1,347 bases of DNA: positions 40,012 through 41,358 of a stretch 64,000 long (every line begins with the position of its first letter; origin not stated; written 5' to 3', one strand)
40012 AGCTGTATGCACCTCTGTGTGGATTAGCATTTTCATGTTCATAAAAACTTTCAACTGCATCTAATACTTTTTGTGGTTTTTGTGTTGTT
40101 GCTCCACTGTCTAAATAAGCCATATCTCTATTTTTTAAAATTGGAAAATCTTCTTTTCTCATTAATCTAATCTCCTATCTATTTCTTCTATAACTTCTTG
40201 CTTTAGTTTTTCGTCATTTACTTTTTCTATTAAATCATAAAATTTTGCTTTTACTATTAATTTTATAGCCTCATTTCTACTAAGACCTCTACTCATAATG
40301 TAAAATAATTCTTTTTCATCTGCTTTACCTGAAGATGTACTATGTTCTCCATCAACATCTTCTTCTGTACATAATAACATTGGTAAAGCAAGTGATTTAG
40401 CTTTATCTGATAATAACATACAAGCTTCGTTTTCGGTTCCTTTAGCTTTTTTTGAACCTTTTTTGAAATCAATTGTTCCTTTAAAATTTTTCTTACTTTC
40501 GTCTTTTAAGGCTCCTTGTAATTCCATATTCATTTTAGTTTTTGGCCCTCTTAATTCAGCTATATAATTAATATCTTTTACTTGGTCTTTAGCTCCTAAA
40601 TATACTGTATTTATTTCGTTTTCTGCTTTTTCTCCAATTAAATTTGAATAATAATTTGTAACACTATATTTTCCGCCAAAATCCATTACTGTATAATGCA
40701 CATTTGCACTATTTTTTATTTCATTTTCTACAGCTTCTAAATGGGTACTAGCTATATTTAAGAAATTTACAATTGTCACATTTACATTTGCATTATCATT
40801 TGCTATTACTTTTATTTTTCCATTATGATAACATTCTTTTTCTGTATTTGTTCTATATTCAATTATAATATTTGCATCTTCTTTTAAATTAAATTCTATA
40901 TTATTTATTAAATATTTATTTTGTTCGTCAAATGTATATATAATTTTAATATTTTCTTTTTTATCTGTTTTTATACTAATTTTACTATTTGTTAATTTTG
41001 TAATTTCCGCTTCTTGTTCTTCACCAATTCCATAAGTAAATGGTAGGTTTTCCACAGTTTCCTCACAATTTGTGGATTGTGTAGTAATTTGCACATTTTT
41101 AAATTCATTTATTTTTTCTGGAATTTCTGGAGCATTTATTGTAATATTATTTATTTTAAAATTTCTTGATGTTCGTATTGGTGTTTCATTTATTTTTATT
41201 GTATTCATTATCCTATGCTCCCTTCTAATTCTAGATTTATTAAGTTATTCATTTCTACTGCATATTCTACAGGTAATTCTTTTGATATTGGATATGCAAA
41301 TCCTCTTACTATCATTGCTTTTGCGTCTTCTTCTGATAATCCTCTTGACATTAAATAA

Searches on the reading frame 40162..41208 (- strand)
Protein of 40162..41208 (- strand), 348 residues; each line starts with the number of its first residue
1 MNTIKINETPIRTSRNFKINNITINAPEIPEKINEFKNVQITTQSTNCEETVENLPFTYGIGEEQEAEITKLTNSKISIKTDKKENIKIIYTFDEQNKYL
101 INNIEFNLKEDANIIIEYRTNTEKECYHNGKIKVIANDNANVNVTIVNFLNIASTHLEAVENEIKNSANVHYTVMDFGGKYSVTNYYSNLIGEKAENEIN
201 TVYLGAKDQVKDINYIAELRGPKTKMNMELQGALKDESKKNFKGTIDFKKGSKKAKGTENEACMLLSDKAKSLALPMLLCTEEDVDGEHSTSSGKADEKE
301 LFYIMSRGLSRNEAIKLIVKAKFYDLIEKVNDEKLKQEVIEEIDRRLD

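Call 13: search_protein_families(library=pfam, proteins=[window:40162-41208:-])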
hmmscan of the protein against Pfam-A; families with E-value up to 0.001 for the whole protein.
window:40162-41208:- (348 aa): 1 family
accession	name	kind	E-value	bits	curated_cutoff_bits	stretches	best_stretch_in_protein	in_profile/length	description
PF01458.23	SUFBD_core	-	1.3e-54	185.5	27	1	104-321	16-231/232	SUF system FeS cluster assembly, SufBD core domain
